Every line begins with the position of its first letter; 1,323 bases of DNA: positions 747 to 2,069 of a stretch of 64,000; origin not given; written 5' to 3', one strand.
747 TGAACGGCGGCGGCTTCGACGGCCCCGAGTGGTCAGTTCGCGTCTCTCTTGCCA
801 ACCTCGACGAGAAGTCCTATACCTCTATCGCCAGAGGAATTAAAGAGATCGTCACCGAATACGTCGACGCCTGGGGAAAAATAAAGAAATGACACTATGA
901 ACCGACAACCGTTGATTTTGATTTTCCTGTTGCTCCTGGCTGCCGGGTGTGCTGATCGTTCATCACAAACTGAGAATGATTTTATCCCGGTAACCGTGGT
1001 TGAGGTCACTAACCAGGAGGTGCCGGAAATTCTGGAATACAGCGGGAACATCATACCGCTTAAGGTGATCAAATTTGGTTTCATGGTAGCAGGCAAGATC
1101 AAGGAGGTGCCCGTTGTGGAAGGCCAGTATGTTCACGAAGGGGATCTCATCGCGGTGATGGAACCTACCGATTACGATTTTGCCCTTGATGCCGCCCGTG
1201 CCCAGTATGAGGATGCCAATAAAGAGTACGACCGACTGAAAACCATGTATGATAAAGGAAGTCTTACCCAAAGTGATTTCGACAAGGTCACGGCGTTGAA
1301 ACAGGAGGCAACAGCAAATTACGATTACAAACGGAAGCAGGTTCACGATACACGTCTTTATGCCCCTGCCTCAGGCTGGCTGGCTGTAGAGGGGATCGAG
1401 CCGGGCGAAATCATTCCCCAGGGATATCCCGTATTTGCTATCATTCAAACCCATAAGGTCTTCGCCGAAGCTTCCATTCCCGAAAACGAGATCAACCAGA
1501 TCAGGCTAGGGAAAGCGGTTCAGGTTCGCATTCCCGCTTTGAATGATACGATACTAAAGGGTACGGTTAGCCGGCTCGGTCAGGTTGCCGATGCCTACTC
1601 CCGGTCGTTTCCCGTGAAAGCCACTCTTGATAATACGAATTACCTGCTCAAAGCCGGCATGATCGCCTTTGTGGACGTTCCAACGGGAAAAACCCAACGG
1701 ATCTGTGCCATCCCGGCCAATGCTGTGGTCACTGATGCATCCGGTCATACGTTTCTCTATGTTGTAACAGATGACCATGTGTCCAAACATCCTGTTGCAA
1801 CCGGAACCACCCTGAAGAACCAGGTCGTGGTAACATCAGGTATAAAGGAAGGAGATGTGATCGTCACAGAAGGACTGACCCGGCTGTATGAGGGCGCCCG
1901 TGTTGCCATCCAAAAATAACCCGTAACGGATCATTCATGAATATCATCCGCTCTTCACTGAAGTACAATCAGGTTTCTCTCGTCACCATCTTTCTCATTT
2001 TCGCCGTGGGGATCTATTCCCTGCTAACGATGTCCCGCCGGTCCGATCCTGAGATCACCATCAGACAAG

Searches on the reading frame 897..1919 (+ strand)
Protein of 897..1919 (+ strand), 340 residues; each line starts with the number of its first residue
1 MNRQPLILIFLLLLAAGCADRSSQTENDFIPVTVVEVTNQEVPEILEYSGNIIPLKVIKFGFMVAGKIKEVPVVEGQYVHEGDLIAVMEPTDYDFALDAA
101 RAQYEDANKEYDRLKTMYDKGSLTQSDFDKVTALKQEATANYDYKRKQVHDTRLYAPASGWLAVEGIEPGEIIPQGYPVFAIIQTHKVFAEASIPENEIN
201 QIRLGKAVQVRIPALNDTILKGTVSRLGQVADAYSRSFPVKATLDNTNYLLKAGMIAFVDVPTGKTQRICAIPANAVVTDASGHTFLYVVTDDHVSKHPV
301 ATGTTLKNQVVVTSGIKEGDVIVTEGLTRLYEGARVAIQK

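Call 85: find_encoding_contigs(protein=window:897-1919:+, flank=10000, max_places=1)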
Protein window:897-1919:+ (340 aa): 24 contigs read that carry it; 1 place shown.
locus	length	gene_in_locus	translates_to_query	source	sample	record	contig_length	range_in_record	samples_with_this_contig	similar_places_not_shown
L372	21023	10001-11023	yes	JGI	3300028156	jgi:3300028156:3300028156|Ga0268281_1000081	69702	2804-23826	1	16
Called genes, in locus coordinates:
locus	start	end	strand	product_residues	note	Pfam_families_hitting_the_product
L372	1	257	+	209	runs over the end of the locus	PF01386:Ribosomal_L25p, PF14693:Ribosomal_TL5_C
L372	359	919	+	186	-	PF01195:Pept_tRNA_hydro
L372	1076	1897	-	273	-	PF02698:DUF218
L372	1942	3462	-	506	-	PF28494:GlyRS_ins_1, PF00587:tRNA-synt_2b, PF03129:HGTP_anticodon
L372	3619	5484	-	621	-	-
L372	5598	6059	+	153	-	PF13668:Ferritin_2, PF02915:Rubrerythrin (weak)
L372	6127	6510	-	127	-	-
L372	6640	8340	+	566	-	PF06826:Asp-Al_Ex, PF02080:TrkA_C (weak), PF06826:Asp-Al_Ex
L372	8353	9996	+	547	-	PF00155:Aminotran_1_2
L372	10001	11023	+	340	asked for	PF25917:BSH_RND (weak), PF25954:Beta-barrel_RND_2, PF25967:RND-MFP_C, PF25975:CzcB_C (faint), PF25989:YknX_C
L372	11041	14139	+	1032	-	PF00873:ACR_tran, PF02355:SecD_SecF_C (faint), PF03176:MMPL (faint)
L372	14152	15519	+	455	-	PF02321:OEP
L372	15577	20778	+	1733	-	PF00324:AA_permease, PF03522:SLC12 (faint)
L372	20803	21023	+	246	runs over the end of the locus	PF00924:MS_channel_2nd (weak)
